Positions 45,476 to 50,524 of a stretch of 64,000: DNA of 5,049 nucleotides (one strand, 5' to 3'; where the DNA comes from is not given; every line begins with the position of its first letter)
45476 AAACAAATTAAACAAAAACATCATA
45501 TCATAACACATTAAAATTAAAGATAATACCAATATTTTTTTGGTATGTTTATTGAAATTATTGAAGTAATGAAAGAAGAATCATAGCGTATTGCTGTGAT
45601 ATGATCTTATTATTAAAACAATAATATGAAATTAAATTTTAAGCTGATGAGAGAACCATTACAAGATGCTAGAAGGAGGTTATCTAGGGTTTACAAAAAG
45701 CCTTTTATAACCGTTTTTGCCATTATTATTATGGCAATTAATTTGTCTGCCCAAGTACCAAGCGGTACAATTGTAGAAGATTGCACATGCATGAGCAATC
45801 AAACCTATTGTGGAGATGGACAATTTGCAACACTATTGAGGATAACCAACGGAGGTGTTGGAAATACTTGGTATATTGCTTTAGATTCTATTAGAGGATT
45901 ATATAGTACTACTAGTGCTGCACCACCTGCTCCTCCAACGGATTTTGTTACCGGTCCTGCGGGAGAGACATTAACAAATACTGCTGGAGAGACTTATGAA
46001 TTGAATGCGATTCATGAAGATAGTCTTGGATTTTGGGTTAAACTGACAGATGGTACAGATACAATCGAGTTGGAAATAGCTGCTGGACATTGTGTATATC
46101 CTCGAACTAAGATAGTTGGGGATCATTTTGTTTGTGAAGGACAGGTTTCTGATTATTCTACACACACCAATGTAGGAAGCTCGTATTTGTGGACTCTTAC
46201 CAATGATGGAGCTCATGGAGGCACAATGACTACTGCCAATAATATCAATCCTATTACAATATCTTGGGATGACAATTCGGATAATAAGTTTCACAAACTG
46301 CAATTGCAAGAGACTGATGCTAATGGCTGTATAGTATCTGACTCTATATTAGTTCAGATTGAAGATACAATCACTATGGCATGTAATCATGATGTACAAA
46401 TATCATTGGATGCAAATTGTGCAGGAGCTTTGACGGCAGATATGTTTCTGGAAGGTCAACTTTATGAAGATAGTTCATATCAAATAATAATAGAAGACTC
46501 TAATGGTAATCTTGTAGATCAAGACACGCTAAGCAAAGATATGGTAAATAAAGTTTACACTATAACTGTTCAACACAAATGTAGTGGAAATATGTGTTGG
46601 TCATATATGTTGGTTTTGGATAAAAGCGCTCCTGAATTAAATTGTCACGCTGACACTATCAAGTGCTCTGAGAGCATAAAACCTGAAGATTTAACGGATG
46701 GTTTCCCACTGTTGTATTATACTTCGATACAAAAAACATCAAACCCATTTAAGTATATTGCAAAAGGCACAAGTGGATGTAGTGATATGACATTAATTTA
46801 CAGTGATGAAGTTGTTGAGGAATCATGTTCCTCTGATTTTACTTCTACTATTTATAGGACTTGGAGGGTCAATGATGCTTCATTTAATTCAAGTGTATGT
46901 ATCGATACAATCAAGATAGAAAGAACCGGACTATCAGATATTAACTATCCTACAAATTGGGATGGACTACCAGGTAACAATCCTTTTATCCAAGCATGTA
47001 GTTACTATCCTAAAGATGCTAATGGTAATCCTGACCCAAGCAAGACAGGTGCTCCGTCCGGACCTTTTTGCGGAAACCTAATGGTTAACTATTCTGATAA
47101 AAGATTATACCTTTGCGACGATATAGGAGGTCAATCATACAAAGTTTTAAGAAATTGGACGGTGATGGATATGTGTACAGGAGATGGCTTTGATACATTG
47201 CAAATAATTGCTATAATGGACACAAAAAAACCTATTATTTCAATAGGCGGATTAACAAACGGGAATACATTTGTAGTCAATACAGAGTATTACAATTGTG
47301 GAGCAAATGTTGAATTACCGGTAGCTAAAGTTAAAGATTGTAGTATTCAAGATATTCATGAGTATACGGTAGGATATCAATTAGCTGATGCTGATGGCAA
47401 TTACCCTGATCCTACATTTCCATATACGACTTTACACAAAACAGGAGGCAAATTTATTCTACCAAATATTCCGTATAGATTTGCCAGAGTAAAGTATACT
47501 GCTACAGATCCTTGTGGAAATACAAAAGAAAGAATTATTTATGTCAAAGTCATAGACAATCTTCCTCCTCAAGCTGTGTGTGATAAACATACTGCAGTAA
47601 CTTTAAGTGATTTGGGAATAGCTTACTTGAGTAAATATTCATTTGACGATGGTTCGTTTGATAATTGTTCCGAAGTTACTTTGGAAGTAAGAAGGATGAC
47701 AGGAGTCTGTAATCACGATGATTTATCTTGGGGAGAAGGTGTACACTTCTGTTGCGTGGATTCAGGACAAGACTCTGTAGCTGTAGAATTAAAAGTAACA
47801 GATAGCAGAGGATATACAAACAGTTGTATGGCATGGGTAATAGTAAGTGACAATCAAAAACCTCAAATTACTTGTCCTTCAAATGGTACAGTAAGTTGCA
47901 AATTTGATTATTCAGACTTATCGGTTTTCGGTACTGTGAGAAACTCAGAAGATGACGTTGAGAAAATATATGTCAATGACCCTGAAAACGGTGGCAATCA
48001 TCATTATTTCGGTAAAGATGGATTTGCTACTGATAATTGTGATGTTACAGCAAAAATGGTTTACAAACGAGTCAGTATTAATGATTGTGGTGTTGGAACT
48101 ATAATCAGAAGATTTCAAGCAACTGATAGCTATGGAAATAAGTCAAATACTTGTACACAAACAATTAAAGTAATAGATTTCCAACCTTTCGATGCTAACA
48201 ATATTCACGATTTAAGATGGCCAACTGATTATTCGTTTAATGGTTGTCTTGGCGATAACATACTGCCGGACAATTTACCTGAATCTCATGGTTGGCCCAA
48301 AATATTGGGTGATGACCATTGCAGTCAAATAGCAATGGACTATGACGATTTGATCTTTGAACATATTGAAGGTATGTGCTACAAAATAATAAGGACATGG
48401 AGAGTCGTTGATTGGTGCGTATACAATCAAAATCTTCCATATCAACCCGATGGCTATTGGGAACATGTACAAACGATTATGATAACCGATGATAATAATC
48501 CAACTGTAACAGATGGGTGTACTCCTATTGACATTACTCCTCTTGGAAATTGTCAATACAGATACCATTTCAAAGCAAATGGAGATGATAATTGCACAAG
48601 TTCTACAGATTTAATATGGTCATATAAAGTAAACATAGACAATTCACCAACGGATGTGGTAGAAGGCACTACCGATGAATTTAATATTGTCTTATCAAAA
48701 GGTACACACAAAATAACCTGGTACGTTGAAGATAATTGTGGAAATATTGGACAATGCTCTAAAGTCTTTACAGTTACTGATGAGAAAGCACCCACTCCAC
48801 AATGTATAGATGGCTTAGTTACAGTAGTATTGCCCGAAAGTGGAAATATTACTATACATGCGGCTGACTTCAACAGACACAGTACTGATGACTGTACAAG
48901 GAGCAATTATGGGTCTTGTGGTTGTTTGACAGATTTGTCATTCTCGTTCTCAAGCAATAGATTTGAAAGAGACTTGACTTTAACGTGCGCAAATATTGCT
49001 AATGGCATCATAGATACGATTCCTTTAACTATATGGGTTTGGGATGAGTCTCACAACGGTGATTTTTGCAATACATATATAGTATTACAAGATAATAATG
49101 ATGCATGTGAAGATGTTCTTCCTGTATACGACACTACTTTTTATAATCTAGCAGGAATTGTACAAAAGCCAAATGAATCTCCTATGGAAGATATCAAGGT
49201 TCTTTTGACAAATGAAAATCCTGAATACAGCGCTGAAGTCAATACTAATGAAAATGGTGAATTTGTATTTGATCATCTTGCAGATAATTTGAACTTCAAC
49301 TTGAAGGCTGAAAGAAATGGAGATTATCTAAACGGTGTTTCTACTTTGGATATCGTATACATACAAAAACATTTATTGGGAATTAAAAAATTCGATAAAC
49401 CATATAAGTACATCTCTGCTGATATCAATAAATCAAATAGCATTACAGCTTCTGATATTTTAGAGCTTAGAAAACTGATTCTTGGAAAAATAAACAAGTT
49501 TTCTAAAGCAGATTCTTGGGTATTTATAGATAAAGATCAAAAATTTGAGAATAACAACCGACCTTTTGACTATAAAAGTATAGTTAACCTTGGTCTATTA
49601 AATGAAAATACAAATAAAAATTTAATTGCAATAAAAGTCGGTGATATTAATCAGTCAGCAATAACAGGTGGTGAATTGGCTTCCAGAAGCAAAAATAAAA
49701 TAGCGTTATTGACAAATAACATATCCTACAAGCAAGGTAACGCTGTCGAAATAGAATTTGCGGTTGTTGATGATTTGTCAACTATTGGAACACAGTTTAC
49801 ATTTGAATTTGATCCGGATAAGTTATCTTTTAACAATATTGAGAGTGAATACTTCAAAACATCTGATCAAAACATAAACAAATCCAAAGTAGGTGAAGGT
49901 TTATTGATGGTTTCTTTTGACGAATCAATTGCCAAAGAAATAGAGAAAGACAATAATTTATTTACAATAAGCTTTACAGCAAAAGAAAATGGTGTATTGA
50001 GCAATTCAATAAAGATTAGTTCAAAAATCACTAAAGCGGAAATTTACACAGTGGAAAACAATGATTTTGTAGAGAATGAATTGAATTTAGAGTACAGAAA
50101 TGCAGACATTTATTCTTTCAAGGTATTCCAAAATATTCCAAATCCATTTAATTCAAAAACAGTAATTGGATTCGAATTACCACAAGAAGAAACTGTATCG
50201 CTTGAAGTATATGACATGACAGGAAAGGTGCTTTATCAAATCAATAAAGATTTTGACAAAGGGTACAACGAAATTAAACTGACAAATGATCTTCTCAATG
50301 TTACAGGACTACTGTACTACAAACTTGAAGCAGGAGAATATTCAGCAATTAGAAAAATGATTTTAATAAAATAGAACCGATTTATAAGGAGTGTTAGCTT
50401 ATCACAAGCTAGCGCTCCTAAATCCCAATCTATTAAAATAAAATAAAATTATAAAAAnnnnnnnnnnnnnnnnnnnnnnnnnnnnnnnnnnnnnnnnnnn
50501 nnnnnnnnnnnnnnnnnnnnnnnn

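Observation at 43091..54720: ECF sigma module divergent from two tandem giant T9SS proteins that each carry both a dockerin-like and a cohesin-like module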

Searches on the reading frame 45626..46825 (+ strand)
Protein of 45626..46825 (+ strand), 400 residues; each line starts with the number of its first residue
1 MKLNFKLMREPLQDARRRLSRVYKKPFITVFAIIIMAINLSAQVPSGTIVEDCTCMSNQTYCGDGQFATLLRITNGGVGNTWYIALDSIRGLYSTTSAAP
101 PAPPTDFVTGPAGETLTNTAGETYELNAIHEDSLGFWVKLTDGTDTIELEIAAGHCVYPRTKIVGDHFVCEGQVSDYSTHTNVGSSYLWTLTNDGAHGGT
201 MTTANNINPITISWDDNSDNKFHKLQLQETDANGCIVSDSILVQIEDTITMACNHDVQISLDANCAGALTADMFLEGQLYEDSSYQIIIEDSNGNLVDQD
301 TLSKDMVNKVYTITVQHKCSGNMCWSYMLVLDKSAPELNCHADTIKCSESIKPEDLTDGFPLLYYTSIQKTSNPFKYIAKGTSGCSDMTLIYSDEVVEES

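Call 74: search_protein_families(library=pfam, proteins=[window:45626-46825:+], max_evalue=1)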
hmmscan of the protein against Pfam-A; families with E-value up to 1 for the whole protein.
window:45626-46825:+ (400 aa): 1 family
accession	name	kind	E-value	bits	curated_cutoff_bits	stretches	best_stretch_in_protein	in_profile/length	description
PF19406.5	PKD_5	-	0.43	11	25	1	169-211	3-48/88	PKD-like domain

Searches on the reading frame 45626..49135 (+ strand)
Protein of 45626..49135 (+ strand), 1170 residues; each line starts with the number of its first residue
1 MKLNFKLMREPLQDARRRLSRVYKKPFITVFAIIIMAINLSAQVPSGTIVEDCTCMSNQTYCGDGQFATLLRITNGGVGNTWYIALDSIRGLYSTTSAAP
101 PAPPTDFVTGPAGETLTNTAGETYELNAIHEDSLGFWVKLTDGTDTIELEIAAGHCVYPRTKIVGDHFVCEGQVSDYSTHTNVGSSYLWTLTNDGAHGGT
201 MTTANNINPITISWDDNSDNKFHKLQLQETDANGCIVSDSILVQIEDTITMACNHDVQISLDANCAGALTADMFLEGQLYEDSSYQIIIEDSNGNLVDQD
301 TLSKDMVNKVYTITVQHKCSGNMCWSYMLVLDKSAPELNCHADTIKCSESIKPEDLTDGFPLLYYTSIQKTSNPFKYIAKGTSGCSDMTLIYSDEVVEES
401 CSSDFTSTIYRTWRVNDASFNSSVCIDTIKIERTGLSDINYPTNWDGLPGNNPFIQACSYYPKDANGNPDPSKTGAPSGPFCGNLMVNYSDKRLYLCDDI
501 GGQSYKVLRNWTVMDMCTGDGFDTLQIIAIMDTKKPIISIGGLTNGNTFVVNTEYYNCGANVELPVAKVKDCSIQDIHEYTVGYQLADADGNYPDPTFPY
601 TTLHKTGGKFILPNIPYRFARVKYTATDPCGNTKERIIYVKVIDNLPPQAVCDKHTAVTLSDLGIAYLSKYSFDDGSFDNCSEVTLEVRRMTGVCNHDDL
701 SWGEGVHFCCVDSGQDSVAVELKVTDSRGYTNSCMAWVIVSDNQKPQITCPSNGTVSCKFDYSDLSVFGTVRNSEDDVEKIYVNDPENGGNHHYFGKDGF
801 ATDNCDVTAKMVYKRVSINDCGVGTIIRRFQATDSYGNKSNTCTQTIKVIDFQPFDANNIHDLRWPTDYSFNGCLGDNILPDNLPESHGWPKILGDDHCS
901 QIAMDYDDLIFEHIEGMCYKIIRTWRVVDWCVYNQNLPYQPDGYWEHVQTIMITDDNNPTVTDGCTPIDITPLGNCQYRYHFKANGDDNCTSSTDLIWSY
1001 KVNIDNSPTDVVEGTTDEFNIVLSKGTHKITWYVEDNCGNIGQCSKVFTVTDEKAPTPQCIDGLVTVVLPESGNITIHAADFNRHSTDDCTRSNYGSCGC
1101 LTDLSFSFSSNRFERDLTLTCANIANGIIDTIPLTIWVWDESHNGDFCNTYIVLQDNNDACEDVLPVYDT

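Call 64: search_solved_structures(query=window:45626-49135:+, max_evalue=1)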
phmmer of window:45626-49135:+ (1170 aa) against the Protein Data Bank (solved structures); distinct sequences matched with E-value up to 1: 1.
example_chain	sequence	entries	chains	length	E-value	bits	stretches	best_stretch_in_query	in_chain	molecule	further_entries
7xyr_A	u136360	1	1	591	0.087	13.7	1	558-620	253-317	Beta-glucuronidase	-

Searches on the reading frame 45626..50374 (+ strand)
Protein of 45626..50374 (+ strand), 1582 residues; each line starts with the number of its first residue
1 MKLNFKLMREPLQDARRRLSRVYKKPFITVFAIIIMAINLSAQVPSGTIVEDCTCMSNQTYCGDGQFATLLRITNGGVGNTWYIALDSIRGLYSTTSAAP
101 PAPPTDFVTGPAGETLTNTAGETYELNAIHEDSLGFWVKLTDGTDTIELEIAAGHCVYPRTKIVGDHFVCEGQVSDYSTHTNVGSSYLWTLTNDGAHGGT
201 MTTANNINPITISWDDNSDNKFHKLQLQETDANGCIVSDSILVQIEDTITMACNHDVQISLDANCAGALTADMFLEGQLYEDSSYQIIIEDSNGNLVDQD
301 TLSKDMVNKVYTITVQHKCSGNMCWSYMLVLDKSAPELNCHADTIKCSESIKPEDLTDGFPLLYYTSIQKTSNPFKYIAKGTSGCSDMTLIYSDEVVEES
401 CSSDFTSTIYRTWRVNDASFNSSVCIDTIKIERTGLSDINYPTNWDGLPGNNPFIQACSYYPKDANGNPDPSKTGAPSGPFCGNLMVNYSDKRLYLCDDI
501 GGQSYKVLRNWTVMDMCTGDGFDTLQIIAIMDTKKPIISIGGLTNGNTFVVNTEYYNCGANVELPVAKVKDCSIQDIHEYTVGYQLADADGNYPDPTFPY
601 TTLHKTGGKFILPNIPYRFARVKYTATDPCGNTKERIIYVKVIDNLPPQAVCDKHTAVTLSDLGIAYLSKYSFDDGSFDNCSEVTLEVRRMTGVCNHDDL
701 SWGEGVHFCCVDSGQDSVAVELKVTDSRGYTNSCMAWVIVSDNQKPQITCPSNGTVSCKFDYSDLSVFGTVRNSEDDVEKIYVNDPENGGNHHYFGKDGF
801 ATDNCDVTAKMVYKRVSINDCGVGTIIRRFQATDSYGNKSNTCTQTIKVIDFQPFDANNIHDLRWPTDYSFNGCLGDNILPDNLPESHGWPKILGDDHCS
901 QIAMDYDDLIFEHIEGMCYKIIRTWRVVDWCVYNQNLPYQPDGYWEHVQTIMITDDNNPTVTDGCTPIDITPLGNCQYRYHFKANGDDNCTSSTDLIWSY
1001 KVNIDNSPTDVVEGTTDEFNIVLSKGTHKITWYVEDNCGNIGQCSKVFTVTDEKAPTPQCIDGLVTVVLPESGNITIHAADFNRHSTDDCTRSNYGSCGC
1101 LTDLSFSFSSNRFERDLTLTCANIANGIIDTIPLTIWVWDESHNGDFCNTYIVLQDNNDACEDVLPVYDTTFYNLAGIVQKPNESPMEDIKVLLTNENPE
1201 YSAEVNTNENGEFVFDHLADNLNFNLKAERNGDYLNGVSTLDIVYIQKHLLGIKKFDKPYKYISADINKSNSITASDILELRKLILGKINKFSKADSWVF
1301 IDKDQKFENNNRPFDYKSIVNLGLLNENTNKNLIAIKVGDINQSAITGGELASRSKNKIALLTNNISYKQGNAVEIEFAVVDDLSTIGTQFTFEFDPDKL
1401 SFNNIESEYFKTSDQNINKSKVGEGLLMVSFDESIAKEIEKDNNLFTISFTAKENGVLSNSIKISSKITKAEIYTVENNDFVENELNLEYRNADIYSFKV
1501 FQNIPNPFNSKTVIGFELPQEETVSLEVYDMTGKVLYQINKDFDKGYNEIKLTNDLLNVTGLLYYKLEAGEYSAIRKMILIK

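Call 7: search_protein_families(library=pfam, proteins=[window:45626-50374:+], max_evalue=0.1)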
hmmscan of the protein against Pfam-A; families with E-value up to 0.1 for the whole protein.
window:45626-50374:+ (1582 aa): 8 families
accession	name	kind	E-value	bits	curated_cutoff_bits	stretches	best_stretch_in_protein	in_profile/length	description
PF13620.12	CarboxypepD_reg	-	3.7e-05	24.4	32.3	1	1175-1232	2-58/82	Carboxypeptidase regulatory-like domain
PF18962.6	Por_Secre_tail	-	0.0002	22.1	27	1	1505-1579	3-74/75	Secretion system C-terminal sorting domain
PF00404.24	Dockerin_1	-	0.00041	20.9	22.9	1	1238-1286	10-57/57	Dockerin type I domain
PF02494.22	HYR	-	0.011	16.5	21.7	0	992-1051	23-80/81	HYR domain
PF17210.9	SdrD_B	-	0.012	16.2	29.7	1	1179-1220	16-57/112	SdrD B-like domain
PF07210.18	DUF1416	-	0.059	13.7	23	0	1175-1215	22-61/97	Protein of unknown function (DUF1416)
PF13860.13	FlgD_ig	-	0.073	13.5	27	0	283-303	23-43/79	FlgD Ig-like domain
PF22902.2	NOMO1-like_9th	-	0.098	12.9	27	0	1186-1238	12-65/75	BOS complex subunit NOMO1-like, beta sandwich domain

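Call 8: search_protein_families(library=ncbifam, proteins=[window:45626-50374:+], max_evalue=0.1)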
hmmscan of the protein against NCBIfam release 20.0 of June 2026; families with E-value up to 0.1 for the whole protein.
window:45626-50374:+ (1582 aa): 3 families
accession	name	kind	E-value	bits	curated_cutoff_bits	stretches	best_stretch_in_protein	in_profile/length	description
TIGR04183.1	Por_Secre_tail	domain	4.1e-07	29.9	23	1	1505-1579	3-70/72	T9SS type A sorting domain-containing protein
NF047446.1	barrel_OmpL47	domain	1.6e-05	25.2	40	0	1005-1044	27-61/68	OmpL47-type beta-barrel domain-containing protein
TIGR04134.1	lipo_with_rSAM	hypoth_equivalog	0.017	15.2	39.8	1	1172-1217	39-91/150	radical SAM-associated putative lipoprotein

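Call 97: list_cluster_members(proteins=[P0121, window:45626-50371:+])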
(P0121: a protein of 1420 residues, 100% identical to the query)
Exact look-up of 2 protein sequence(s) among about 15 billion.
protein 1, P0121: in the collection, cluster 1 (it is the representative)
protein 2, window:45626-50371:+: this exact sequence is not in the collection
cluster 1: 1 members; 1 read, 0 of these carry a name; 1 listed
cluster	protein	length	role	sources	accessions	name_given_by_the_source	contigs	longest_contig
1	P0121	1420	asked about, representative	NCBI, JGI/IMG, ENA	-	-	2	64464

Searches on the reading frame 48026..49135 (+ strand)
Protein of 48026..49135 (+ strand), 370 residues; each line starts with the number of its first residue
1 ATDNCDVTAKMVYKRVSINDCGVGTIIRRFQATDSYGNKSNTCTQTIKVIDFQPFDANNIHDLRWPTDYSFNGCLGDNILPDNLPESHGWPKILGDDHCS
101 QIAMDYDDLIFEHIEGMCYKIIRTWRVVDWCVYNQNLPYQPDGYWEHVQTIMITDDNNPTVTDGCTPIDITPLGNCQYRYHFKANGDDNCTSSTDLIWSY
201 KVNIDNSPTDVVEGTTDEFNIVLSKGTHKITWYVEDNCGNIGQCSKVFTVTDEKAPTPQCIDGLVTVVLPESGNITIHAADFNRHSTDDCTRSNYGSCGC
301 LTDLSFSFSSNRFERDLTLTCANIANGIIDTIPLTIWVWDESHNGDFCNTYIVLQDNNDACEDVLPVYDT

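Call 74: search_protein_families(library=pfam, proteins=[window:48026-49135:+], max_evalue=1)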
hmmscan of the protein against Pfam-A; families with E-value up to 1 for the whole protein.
window:48026-49135:+ (370 aa): 1 family
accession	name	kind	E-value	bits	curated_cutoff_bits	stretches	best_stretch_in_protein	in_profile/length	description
PF02494.22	HYR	-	0.068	13.9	21.7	1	192-251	23-80/81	HYR domain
